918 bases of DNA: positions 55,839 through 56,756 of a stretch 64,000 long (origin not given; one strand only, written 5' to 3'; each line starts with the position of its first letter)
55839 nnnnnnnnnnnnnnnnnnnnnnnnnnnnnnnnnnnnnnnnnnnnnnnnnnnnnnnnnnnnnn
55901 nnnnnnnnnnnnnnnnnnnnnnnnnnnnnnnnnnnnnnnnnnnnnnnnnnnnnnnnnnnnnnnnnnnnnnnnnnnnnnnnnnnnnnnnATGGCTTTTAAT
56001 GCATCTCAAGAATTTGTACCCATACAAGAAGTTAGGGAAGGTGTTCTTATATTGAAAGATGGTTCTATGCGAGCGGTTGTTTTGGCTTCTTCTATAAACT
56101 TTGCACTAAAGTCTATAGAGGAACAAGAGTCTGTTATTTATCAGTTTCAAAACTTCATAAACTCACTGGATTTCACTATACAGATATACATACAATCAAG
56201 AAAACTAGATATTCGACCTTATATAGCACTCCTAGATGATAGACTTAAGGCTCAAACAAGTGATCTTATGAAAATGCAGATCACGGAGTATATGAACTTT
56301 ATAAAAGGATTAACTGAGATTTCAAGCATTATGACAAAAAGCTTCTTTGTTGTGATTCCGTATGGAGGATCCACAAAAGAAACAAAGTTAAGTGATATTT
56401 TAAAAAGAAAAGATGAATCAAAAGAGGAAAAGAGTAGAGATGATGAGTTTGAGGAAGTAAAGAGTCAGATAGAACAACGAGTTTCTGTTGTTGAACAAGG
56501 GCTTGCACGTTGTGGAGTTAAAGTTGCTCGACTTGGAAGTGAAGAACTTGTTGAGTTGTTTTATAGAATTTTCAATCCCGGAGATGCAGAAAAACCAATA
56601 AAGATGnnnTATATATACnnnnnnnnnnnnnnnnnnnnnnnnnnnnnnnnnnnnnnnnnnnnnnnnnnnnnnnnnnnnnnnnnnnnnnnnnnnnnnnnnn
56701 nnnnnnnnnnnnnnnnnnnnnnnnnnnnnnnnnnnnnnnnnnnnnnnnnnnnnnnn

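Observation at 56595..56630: VirB4 gene interrupted by a single in-frame TAG, with a restart 9 nt downstream.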

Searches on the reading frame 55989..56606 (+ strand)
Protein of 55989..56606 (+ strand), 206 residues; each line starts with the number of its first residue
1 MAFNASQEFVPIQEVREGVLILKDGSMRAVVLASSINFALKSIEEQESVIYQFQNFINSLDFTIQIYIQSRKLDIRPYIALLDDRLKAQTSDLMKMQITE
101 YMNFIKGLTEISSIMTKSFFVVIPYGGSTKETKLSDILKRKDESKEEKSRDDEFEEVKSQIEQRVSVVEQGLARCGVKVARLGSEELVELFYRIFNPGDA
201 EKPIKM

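Call 5: search_protein_families(library=pfam, proteins=[window:55989-56606:+], max_evalue=0.01)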
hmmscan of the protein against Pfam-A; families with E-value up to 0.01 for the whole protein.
window:55989-56606:+ (206 aa): 1 family
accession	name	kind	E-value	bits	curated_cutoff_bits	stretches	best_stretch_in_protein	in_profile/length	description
PF11130.14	TraC_F_IV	-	0.00043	19.8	28.1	1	17-200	14-175/375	TraC protein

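Call 13: search_protein_representatives(protein=window:55989-56606:+)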
Query: 206 residues. Proteins with E-value up to 0.001 (for the whole library): 2373; up to 1e-10: 1006; up to 1e-30: 213. The best 150 are listed.
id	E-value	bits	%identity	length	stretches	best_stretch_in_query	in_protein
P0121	1.7e-54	200.9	47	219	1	4-205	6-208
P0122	1.9e-54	200.7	52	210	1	3-200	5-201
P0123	7.3e-53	195.6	48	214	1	6-201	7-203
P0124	1.8e-52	194.3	49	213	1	4-202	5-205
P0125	9.8e-52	191.9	58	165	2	4-103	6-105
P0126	3.1e-51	190.3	47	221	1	5-199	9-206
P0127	4.0e-51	189.9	48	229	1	5-201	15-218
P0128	6.2e-51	189.3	48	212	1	5-200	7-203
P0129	8.3e-50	185.6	48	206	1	5-203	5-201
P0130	1.1e-49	185.3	45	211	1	5-200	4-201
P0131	2.0e-49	184.4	64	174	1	5-133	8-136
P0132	7.7e-49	182.5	48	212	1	6-200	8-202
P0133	1.6e-47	178.2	63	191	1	5-129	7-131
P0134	4.8e-47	176.6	46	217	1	5-200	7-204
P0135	1.6e-46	174.9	42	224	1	5-204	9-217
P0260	4.5e-35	137.6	41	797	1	6-202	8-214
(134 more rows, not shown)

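Call 15: search_solved_structures(query=window:55989-56606:+, max_evalue=10, show_alignments=2)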
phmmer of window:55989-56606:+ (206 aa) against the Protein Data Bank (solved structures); distinct sequences matched with E-value up to 10: 1.
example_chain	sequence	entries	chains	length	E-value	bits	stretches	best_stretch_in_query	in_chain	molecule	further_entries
7mex_A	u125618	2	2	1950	0.61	13.3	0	37-68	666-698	E3 ubiquitin-protein ligase UBR1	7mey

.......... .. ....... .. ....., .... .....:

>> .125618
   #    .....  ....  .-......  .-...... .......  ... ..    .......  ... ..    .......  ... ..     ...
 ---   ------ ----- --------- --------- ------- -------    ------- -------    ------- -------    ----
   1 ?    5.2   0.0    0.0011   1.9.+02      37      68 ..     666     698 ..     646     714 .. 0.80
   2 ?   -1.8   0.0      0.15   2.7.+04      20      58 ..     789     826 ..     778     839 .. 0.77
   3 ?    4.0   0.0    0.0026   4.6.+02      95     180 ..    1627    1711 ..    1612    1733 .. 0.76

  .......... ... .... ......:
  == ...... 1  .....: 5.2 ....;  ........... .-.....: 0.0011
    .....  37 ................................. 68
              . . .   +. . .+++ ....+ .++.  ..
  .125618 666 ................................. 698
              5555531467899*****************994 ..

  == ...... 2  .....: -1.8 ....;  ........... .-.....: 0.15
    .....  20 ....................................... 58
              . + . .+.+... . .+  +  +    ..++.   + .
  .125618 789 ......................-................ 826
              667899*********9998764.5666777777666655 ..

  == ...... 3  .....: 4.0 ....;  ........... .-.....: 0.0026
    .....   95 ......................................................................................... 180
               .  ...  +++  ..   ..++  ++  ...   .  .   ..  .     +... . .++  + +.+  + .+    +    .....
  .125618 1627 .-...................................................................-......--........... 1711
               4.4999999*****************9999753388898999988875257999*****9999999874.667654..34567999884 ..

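Call 23: search_protein_families(library=ncbifam, proteins=[window:55989-56606:+, P0260], max_evalue=0.01)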
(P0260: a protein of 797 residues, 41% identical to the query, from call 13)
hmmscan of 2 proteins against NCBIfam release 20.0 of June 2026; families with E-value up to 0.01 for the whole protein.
window:55989-56606:+ (206 aa): 6 families
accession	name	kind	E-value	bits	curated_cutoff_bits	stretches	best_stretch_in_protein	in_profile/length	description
NF045975.1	VirB4_plasma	equivalog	1.6e-10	39.3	590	1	6-131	104-240/894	Mbov_0397 family ICE element conjugal transfer ATPase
NF041427.1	TrsD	subfamily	7.2e-06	26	200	1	8-196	17-200/201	TrsD/TraD family conjugative transfer protein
TIGR00929.1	VirB4_CagE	subfamily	3.2e-05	22.4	643.1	1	7-178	9-169/792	VirB4 family type IV secretion/conjugal transfer ATPase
TIGR03744.1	traC_PFL_4706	equivalog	3.6e-05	21.8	520.6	1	39-198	68-213/892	conjugative transfer ATPase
NF045971.1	conju_CD1110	equivalog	0.0002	19.7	325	1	7-107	2-102/752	VirB4-like conjugal transfer ATPase, CD1110 family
NF042935.1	SCO6880_fam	subfamily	0.00035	19.6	60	1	142-201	236-292/477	SCO6880 family protein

P0260 (797 aa): 16 families
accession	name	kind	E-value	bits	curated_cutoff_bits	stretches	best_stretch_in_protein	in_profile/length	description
NF045971.1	conju_CD1110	equivalog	3.9e-121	405.7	325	2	173-762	133-728/752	VirB4-like conjugal transfer ATPase, CD1110 family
NF045975.1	VirB4_plasma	equivalog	7.2e-101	338.3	590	2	168-781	236-893/894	Mbov_0397 family ICE element conjugal transfer ATPase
TIGR02746.1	TraC-F-type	equivalog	2.5e-54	184.5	567.05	1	282-793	257-781/800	type IV secretion system protein TraC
TIGR00929.1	VirB4_CagE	subfamily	7.7e-47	160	643.1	1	17-750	18-725/792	VirB4 family type IV secretion/conjugal transfer ATPase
NF010278.0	PRK13721.1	subfamily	8.3e-17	60.3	1177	2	323-515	341-541/874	type IV secretion system protein TraC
TIGR03783.1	Bac_Flav_CT_G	subfamily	2.1e-15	55.7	261.55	1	448-752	436-760/829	TraG family conjugative transposon ATPase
NF041017.1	DNA_import_CedB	equivalog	4.4e-13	48.7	700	2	636-706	445-519/590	DNA import protein CedB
NF052333.1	ATPase_TcpF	exception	2.3e-10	39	1100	1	294-491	296-503/813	conjugal transfer ATPase TcpF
NF010427.0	PRK13853.1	equivalog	3.1e-09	35.3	957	1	452-748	428-713/789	type IV secretion system protein VirB4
NF041427.1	TrsD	subfamily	8.5e-08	32.3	200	1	9-123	16-140/201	TrsD/TraD family conjugative transfer protein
NF010473.0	PRK13898.1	equivalog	2.1e-07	29.4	1050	1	449-750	446-732/801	type IV secretion system ATPase VirB4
TIGR03744.1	traC_PFL_4706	equivalog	4.8e-06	24.7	520.6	1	313-503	328-531/892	conjugative transfer ATPase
NF053655.1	CedD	equivalog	5.6e-06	25.3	600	0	455-495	226-266/527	DNA-translocating ATPase CedD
NF010447.0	PRK13873.1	equivalog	2.9e-05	22.2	1020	1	453-749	444-729/815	conjugal transfer protein TrbE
NF042935.1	SCO6880_fam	subfamily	0.00058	18.9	60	1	170-396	248-475/477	SCO6880 family protein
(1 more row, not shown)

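Call 44: predict_structure(alignment_id=A1)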
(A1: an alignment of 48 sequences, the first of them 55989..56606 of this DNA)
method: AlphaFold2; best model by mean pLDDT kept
length: 206 residues; sequences in the alignment: 48
mean_pLDDT: 89.9   pTM: 0.79
mean pLDDT of the five models: 89.9, 86.6, 86.5, 84.7, 83.8
residues with pLDDT >= 90: 144; 70-90: 45; 50-70: 16; < 50: 1
segments of 3 or more residues with pLDDT < 50: none
pLDDT, mean of each block of 10 residues (from residue 1): 71 95 95 94 97 97 95 91 98 98 95 90 83 64 80 95 98 97 95 83 70
secondary structure, 60 per line:
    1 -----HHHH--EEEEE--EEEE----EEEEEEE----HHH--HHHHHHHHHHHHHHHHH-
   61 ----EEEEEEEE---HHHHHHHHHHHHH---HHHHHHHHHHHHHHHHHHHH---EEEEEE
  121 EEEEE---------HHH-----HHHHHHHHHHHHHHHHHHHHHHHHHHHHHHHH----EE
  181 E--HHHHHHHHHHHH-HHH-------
elements in order: H6-9 E12-16 E19-22 E27-33 H43-59 E65-72 H76-88 H92-111 E115-125 H143-174 E179-181 H184-195

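Call 46: fold_search(model_id=the predicted structure, library=pdb)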
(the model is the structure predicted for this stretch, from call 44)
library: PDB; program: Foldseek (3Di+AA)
matches with E <= 10: 367; with E <= 0.001: 3
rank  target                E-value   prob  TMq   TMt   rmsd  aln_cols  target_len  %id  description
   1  8rtb_A                9.6e-04  1.00  0.54  0.18   6.1       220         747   14  Extended inner membrane complex (IMC) protomer structure (TrwM/VirB3-TrwK/VirB4-TrwI/VirB6-TrwG/VirB8-TrwE/VirB10) fro (released 2024-06-19)
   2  8rtd_O                9.6e-04  1.00  0.54  0.17   6.1       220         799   14  Stalk-Arches-IMC structure from the fully-assembled R388 type IV secretion system determined by cryo-EM. (released 2024-06-19)
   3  8rtd_T                9.6e-04  1.00  0.54  0.17   6.1       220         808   14  Stalk-Arches-IMC structure from the fully-assembled R388 type IV secretion system determined by cryo-EM. (released 2024-06-19)
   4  8rtd_h                1.1e-03  1.00  0.53  0.26   5.9       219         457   14  Stalk-Arches-IMC structure from the fully-assembled R388 type IV secretion system determined by cryo-EM. (released 2024-06-19)
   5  8rtd_P                1.6e-03  1.00  0.55  0.17   5.5       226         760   13  Stalk-Arches-IMC structure from the fully-assembled R388 type IV secretion system determined by cryo-EM. (released 2024-06-19)
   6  7o42_A                1.8e-03  1.00  0.61  0.15   5.5       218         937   12  TrwK/VirB4unbound trimer of dimers complex (with Hcp1) from the R388 type IV secretion system determined by cryo-EM. (released 2022-06-22)
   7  8rtd_g                2.4e-03  1.00  0.53  0.17   4.7       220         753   12  Stalk-Arches-IMC structure from the fully-assembled R388 type IV secretion system determined by cryo-EM. (released 2024-06-19)
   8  8rtb_B                2.4e-03  1.00  0.55  0.20   5.5       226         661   13  Extended inner membrane complex (IMC) protomer structure (TrwM/VirB3-TrwK/VirB4-TrwI/VirB6-TrwG/VirB8-TrwE/VirB10) fro (released 2024-06-19)
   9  8rtd_V                3.6e-03  1.00  0.55  0.18   5.1       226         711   13  Stalk-Arches-IMC structure from the fully-assembled R388 type IV secretion system determined by cryo-EM. (released 2024-06-19)
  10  7o43_B                4.9e-03  0.99  0.38  0.13   8.5       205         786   12  TrwK/VirB4unbound dimer complex from R388 type IV secretion system determined by cryo-EM. (released 2022-06-22)
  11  7o43_A                5.5e-03  1.00  0.49  0.15   6.5       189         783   11  TrwK/VirB4unbound dimer complex from R388 type IV secretion system determined by cryo-EM. (released 2022-06-22)
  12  7o42_E                7.5e-03  1.00  0.56  0.14   6.9       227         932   14  TrwK/VirB4unbound trimer of dimers complex (with Hcp1) from the R388 type IV secretion system determined by cryo-EM. (released 2022-06-22)
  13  7o41_A                7.5e-03  1.00  0.48  0.16   6.3       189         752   13  Hexameric composite model of the Inner Membrane Complex (IMC) with the Arches from the fully-assembled R388 type IV se (released 2022-06-22)
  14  7o41_B                2.2e-02  0.97  0.48  0.17   6.5       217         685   12  Hexameric composite model of the Inner Membrane Complex (IMC) with the Arches from the fully-assembled R388 type IV se (released 2022-06-22)
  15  6k7m_A                1.6e-01  0.25  0.15  0.04  14.4       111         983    6  Cryo-EM structure of the human P4-type flippase ATP8A1-CDC50 (E2Pi-PL state) (released 2019-08-28)
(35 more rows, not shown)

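Call 52: list_cluster_members(proteins=[window:55989-56606:+, window:56619-58427:+])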
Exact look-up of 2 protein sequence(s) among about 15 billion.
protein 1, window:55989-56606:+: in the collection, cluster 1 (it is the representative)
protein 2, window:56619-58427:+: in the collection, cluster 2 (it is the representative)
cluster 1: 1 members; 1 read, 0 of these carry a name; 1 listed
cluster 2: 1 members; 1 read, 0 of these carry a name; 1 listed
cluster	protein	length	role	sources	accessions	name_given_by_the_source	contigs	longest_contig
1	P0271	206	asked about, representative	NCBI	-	-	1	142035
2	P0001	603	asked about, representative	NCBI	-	-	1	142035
